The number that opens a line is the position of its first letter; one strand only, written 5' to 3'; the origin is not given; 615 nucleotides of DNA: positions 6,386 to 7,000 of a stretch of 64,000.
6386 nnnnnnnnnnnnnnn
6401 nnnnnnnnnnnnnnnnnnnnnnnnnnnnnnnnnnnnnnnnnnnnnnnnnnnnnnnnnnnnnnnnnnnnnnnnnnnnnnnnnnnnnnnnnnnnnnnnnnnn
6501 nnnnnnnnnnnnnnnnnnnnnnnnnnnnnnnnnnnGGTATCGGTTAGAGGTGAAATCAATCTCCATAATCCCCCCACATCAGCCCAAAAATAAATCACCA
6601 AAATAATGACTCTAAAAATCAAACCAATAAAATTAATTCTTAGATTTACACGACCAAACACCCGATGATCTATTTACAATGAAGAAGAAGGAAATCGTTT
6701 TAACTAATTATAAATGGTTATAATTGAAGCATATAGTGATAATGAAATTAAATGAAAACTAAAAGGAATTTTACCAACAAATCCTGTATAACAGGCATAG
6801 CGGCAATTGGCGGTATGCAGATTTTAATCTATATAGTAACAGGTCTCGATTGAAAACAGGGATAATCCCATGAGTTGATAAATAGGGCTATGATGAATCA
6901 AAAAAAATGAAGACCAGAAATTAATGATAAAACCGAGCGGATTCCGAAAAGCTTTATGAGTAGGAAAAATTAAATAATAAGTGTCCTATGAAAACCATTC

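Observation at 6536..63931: Seven co-oriented copies of a conserved 0.24-0.37 kb non-coding element, six sitting directly upstream of an unrelated accessory gene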

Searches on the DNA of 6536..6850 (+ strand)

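Call 49: search_dna_similar(query=window:6536-6850:+, collection=plasmids, mode=distant, max_evalue=0.001)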
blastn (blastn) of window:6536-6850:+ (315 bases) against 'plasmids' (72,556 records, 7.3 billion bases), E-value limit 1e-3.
No match.

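Call 50: search_dna_similar(query=window:6536-6850:+, collection=phages, mode=distant, max_evalue=0.001)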
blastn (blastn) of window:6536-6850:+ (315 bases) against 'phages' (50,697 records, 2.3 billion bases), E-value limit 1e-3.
No match.
